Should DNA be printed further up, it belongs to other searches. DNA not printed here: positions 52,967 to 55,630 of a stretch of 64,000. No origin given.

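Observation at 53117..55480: EF-G/EF-Tu-like translational GTPase fused to a YqgF/RuvX-type RNase H-fold nuclease domain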

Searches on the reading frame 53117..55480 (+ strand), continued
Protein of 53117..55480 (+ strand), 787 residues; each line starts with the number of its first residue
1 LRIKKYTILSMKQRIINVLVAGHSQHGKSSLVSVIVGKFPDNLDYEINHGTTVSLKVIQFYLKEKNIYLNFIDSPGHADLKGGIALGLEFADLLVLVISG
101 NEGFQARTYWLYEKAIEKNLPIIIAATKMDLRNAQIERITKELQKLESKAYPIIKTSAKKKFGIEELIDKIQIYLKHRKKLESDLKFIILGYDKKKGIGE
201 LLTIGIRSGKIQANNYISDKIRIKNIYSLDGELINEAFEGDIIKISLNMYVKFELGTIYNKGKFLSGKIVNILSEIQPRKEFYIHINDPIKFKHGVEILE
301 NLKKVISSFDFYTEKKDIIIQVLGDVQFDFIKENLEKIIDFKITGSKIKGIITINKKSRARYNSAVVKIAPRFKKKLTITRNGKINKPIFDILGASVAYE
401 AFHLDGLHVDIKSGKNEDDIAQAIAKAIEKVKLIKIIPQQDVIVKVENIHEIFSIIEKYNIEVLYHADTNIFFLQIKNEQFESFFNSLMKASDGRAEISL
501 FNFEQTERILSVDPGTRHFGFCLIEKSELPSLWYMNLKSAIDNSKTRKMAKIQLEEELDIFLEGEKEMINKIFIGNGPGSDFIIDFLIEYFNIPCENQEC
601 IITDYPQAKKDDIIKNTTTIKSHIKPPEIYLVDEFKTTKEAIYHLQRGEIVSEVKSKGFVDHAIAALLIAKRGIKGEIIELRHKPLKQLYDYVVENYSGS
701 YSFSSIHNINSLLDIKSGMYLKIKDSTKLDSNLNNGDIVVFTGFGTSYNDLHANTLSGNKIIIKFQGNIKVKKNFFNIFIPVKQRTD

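Call 18: find_encoding_contigs(protein=P0098, flank=8000, max_places=2)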
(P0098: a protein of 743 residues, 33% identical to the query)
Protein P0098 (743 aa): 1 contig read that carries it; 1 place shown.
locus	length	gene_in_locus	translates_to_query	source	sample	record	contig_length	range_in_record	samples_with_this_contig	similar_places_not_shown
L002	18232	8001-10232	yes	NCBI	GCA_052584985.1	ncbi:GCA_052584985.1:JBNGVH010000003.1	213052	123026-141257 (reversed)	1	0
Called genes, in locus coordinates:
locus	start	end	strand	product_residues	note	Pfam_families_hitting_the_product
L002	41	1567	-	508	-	PF03853:YjeF_N, PF01256:Carb_kinase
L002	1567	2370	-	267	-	PF00994:MoCF_biosynth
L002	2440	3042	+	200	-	PF25084:LbH_EIF2B (weak), PF14602:Hexapep_2 (faint), PF25087:GMPPB_C (weak), PF00132:Hexapep (weak)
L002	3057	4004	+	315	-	PF17125:Methyltr_RsmF_N, PF22458:RsmF-B_ferredox (faint), PF01189:Methyltr_RsmB-F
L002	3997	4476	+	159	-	PF13636:Methyltranf_PUA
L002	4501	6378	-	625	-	PF01935:DUF87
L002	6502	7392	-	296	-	-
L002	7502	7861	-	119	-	-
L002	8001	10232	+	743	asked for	PF00009:GTP_EFTU, PF00071:Ras, PF01926:MMR_HSR1, PF09439:SRPRB (faint), PF03652:RuvX (faint)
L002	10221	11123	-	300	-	PF01937:ARMT1-like_dom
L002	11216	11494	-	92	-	-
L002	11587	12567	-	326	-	PF01209:Ubie_methyltran, PF05401:NodS (weak), PF13489:Methyltransf_23, PF02353:CMAS, PF13847:Methyltransf_31, PF08241:Methyltransf_11, PF08242:Methyltransf_12, PF13649:Methyltransf_25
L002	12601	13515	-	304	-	-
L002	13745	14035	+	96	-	PF10437:Lip_prot_lig_C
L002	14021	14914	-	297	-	-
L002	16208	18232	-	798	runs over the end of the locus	PF00009:GTP_EFTU, PF22042:EF-G_D2 (faint), PF03144:GTP_EFTU_D2 (weak), PF14492:EFG_III, PF03764:EFG_IV, PF00679:EFG_C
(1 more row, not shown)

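Call 32: search_protein_families(library=pfam, alignment_id=A1, max_evalue=1)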
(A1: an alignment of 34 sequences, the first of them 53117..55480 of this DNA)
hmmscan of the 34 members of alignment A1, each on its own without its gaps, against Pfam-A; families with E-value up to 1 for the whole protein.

A. member 1, window:53117-55480:+ (787 aa): 13 families
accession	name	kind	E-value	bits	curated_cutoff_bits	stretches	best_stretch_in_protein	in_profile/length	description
PF00009.33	GTP_EFTU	-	1.5e-27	96.8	26.5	1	14-175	2-186/188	Elongation factor Tu GTP binding domain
PF00071.28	Ras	-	2.6e-07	30.8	21.6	1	18-171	2-156/162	Ras family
PF01926.29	MMR_HSR1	-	4.1e-07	30.5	21.9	1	18-128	2-113/113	50S ribosome-binding GTPase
PF02421.24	FeoB_N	-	1.6e-06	28.2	27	1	17-171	2-156/156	Ferrous iron transport protein B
PF08477.19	Roc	-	0.00047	20.8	27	1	18-130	2-119/119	Ras of Complex, Roc, domain of DAPkinase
PF03193.22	RsgA_GTPase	-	0.0075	16.6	30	1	114-172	48-105/174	RsgA GTPase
PF03652.20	RuvX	-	0.011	16.5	29.2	1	618-669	79-128/134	Holliday junction resolvase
PF00025.27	Arf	-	0.017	15.1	22.3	1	112-172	108-171/174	ADP-ribosylation factor family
PF16658.11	RF3_C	-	0.026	14.8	40.1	1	283-341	14-74/132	Class II release factor RF3, C-terminal domain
PF12631.12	MnmE_helical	-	0.15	12.6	40.1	1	105-184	96-143/211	MnmE helical domain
PF03308.22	MeaB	-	0.15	11.5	23.1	1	121-178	204-238/273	Methylmalonyl Co-A mutase-associated GTPase MeaB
PF02343.21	TRA-1_regulated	-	0.17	12.3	27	1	587-610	78-101/129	TRA-1 regulated protein R03H10.4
PF17831.6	PDH_E1_M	-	0.17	11.7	23.2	1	144-207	40-101/229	Pyruvate dehydrogenase E1 component middle domain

B. families by the number of members that match (of 34 scanned): 54 families (the first 25 are shown)
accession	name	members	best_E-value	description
PF00009.33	GTP_EFTU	34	2.3e-36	Elongation factor Tu GTP binding domain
PF02421.24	FeoB_N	34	6.1e-12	Ferrous iron transport protein B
PF01926.29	MMR_HSR1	34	9.1e-12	50S ribosome-binding GTPase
PF08477.19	Roc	33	4.4e-08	Ras of Complex, Roc, domain of DAPkinase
PF00071.28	Ras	29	2.7e-10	Ras family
PF03193.22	RsgA_GTPase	29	8.9e-06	RsgA GTPase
PF00350.29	Dynamin_N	23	0.00048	Dynamin family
PF03652.20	RuvX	21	8e-08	Holliday junction resolvase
PF00025.27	Arf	20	0.00014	ADP-ribosylation factor family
PF09439.16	SRPRB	12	4.5e-06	Signal recognition particle receptor beta subunit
PF10662.15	PduV-EutP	7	5.8e-05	Ethanolamine utilisation - propanediol utilisation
PF16658.11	RF3_C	5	0.026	Class II release factor RF3, C-terminal domain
PF00735.24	Septin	4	0.00055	Septin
PF04670.18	Gtr1_RagA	4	0.0051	Gtr1/RagA G protein conserved region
PF17831.6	PDH_E1_M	3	3.3e-05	Pyruvate dehydrogenase E1 component middle domain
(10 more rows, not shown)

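Call 33: predict_structure(alignment_id=A3)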
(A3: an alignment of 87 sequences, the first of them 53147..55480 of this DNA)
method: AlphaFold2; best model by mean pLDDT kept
length: 777 residues; sequences in the alignment: 87
mean_pLDDT: 79.7   pTM: 0.70
mean pLDDT of the five models: 79.7, 78.6, 78.4, 76.5, 73.0
residues with pLDDT >= 90: 189; 70-90: 454; 50-70: 83; < 50: 51
segments of 3 or more residues with pLDDT < 50: 595-613, 624-649, 775-777
pLDDT, mean of each block of 10 residues (from residue 1): 84 87 84 81 88 88 90 92 94 84 89 93 87 76 91 92 81 87 88 93 84 90 92 89 87 80 82 88 89 89 84 90 87 80 86 92 85 83 90 89 89 94 71 71 83 70 74 79 74 66 80 72 81 85 90 82 78 89 75 48 29 65 47 34 33 54 62 80 71 58 73 87 86 84 88 87 80 55
secondary structure, 60 per line:
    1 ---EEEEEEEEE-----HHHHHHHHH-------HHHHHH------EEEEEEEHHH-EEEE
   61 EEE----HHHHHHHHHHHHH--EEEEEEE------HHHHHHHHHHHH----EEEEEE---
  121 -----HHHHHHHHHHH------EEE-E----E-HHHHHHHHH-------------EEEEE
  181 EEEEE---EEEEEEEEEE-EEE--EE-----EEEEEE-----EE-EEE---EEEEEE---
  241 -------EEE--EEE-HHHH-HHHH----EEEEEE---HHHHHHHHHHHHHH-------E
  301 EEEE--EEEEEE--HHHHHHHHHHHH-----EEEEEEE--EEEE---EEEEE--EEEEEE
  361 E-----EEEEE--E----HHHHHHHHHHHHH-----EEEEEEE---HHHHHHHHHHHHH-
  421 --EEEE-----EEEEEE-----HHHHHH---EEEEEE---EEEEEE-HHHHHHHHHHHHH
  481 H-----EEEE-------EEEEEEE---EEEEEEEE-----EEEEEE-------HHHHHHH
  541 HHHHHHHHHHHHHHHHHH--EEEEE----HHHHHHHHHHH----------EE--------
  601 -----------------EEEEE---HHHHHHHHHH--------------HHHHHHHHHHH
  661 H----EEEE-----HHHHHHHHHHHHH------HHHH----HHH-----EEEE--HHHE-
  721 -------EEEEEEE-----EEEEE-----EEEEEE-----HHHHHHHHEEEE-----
elements in order (helices of 4 or more, strands of 3 or more residues): E4-12 H18-26 H34-39 E46-52 E57-63 H68-80 E83-89 H96-107 E112-117 H126-136 E143-145 H154-162 E176-185 E189-198 E200-202 E212-217 E226-228 E232-237 E248-250 E253-255 H257-260 H262-265 E270-275 H279-292 E300-304 E307-312 H315-326 E332-338 E341-344 E348-352 E355-361 E367-371 H379-391 E397-403 H407-419 E423-426 E432-437 H443-448 E452-457 E461-466 H468-481 E487-490 E498-504 E508-515 E521-526 H534-558 E561-565 H570-580 E618-622 H626-635 H650-661 E666-669 H675-687 H694-697 E710-713 E728-734 E740-744 E750-755 H761-768 E769-772

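Call 37: fold_search(model_id=the predicted structure, library=pdb)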
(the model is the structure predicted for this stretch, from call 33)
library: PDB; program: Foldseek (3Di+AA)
matches with E <= 10: 1984; with E <= 0.001: 1555
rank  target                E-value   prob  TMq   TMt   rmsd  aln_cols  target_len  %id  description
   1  6u43                  2.7e-26  1.00  0.41  0.44  10.9       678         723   16  Crystal structure of Methanoperedens nitroreducens elongation factor 2 H595N bound to GMPPCP and magnesium (triclinic cr (released 2020-03-18)
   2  9a76_A                3.8e-26  1.00  0.41  0.51  20.8       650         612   16  Integrative model of LEPA-CSHA by crosslinking MS and deep learning (released 2024-09-18)
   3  6ydp_BC               1.3e-25  1.00  0.38  0.42  17.1       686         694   14  55S mammalian mitochondrial ribosome with mtEFG1 and P site fMet-tRNAMet (POST) (released 2020-07-15)
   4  6u44_A                1.4e-25  1.00  0.37  0.40  12.7       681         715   15  Crystal structure of Methanoperedens nitroreducens elongation factor 2 H595N bound to GMPPCP and magnesium (monoclinic (released 2020-03-18)
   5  6u45_A                1.5e-25  1.00  0.40  0.43  11.0       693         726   15  Crystal structure of Methanoperedens nitroreducens elongation factor 2 bound to GMPPCP and magnesium (released 2020-03-18)
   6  4v9o_BV               2.8e-25  1.00  0.38  0.43  17.8       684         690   13  Control of ribosomal subunit rotation by elongation factor G (released 2014-07-09)
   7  2j7k                  2.8e-25  1.00  0.35  0.40  15.5       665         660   14  Crystal structure of the T84A mutant EF-G:GDPCP complex (released 2007-10-23)
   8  6n0i_A                3.3e-25  1.00  0.38  0.43  11.8       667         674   13  2.60 Angstrom Resolution Crystal Structure of Elongation Factor G 2 from Pseudomonas putida. (released 2018-11-14)
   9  9rtu_x                5.4e-25  1.00  0.38  0.41  17.0       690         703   13  Structure of the 70S-EF-G(P610L)-GDP-Pi ribosome complex with tRNAs in hybrid state 1 (H1-EF-G(P610L)-GDP-Pi) (released 2025-10-01)
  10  6n0i_B                5.4e-25  1.00  0.37  0.42  10.8       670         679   14  2.60 Angstrom Resolution Crystal Structure of Elongation Factor G 2 from Pseudomonas putida. (released 2018-11-14)
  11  4v9o_DV               5.7e-25  1.00  0.38  0.43  17.8       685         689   13  Control of ribosomal subunit rotation by elongation factor G (released 2014-07-09)
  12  2bm0                  7.1e-25  1.00  0.34  0.39  15.7       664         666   14  Ribosomal elongation factor G (EF-G) Fusidic acid resistant mutant T84A (released 2005-05-04)
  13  8p2f_E                8.3e-25  1.00  0.37  0.42  17.4       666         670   13  Staphylococcus aureus 70S ribosome with elongation factor G locked with fusidic acid cyclopentane in post-translocatio (released 2024-05-01)
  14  4myu                  8.3e-25  1.00  0.34  0.40  15.8       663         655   14  Crystal structure of elongation factor G mutant(EFG) (released 2014-08-06)
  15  7cdw_A                1.1e-24  1.00  0.31  0.34  16.6       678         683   12  Crystal Structure of Mycobacterium Tuberculosis Elongation Factor G1 (released 2021-09-22)
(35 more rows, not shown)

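Call 59: find_encoding_contigs(protein=P0010, flank=5000, max_places=1)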
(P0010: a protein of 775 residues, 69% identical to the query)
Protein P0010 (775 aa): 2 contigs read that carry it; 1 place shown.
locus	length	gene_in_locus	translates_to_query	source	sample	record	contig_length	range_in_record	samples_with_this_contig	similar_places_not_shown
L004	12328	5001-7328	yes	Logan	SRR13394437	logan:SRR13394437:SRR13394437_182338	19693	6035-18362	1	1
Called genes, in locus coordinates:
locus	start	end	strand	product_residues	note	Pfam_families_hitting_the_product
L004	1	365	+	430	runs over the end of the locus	PF00070:Pyr_redox (faint), PF00890:FAD_binding_2 (weak), PF01946:Thi4 (weak), PF03486:HI0933_like (weak), PF07992:Pyr_redox_2, PF12831:FAD_oxidored, PF13450:NAD_binding_8 (weak), PF13738:Pyr_redox_3, +1 more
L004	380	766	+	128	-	PF07892:DUF1667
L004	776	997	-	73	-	-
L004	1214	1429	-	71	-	-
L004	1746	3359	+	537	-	PF08323:Glyco_transf_5, PF00534:Glycos_transf_1 (weak), PF20706:GT4-conflict (weak)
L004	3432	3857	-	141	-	-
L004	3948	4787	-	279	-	PF18761:Heliorhodopsin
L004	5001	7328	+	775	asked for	PF00009:GTP_EFTU, PF00071:Ras, PF01926:MMR_HSR1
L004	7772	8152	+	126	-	-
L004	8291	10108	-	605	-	PF00664:ABC_membrane, PF00005:ABC_tran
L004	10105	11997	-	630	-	PF00664:ABC_membrane, PF00005:ABC_tran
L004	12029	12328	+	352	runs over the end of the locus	PF04055:Radical_SAM, PF13353:Fer4_12 (weak)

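Call 60: find_encoding_contigs(protein=P0002, flank=5000, max_places=1)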
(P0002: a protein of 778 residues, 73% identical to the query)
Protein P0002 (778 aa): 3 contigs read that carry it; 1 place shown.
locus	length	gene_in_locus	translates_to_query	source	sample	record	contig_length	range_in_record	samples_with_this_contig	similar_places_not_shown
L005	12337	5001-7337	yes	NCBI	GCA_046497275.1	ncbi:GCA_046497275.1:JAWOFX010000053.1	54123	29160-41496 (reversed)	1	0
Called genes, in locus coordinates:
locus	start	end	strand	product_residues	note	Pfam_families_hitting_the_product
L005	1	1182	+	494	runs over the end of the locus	PF00070:Pyr_redox (faint), PF01266:DAO, PF07992:Pyr_redox_2 (faint), PF13450:NAD_binding_8 (faint), PF13738:Pyr_redox_3 (faint), PF04324:Fer2_BFD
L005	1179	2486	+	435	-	PF00070:Pyr_redox (faint), PF00890:FAD_binding_2 (faint), PF01266:DAO (faint), PF03486:HI0933_like (faint), PF07992:Pyr_redox_2, PF12831:FAD_oxidored (weak), PF13450:NAD_binding_8 (faint), PF13738:Pyr_redox_3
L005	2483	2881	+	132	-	PF07892:DUF1667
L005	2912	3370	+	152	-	PF00782:DSPc, PF22785:Tc-R-P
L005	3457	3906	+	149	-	-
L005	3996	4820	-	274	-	PF18761:Heliorhodopsin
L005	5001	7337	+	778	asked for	PF00009:GTP_EFTU, PF00071:Ras, PF01926:MMR_HSR1, PF08477:Roc (weak)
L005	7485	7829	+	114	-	-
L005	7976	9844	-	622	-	PF00664:ABC_membrane, PF00005:ABC_tran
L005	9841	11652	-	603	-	PF00664:ABC_membrane, PF00005:ABC_tran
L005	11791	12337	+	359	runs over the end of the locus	PF04055:Radical_SAM, PF13353:Fer4_12 (weak)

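Call 61: find_encoding_contigs(protein=P0085, flank=5000, max_places=1)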
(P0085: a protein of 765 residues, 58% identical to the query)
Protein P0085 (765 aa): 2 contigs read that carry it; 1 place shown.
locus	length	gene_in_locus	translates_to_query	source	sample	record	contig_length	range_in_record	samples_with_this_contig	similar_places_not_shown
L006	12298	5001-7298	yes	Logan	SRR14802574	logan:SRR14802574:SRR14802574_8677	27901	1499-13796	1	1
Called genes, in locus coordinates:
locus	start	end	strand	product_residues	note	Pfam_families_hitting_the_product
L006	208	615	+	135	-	-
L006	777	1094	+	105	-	-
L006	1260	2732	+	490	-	PF01266:DAO, PF01946:Thi4 (faint), PF03486:HI0933_like (faint), PF05834:Lycopene_cycl (faint), PF07992:Pyr_redox_2 (weak), PF13450:NAD_binding_8 (weak), PF13738:Pyr_redox_3 (faint), PF04324:Fer2_BFD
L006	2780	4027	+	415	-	PF00070:Pyr_redox (faint), PF00890:FAD_binding_2 (faint), PF07992:Pyr_redox_2, PF13738:Pyr_redox_3 (faint)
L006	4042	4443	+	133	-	PF07892:DUF1667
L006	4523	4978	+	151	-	PF00782:DSPc, PF22785:Tc-R-P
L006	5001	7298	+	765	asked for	PF00009:GTP_EFTU, PF01926:MMR_HSR1 (weak)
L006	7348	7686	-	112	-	-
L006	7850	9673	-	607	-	PF00664:ABC_membrane, PF00005:ABC_tran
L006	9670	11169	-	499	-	PF00664:ABC_membrane, PF00005:ABC_tran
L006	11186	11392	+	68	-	-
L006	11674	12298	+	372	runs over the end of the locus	PF04055:Radical_SAM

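Call 69: search_protein_families(library=padloc, proteins=[window:53147-55480:+], max_evalue=0.01)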
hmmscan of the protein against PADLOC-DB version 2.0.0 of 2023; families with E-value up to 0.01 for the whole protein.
window:53147-55480:+ (777 aa): 0 families

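Call 82: search_protein_families(library=pfam, proteins=[L006:4523-4978:+], max_evalue=0.01)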
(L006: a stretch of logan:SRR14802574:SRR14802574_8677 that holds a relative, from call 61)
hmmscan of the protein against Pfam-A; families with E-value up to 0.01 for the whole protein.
L006:4523-4978:+ (151 aa): 2 families
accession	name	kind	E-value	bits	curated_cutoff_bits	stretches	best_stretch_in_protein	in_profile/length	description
PF00782.25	DSPc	-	1.6e-16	60.7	33.5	1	15-140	2-130/133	Dual specificity phosphatase, catalytic domain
PF22785.1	Tc-R-P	-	1.9e-10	41.7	27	1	25-108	16-104/106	Polymorphic toxin system, DSP-PTPase phosphatase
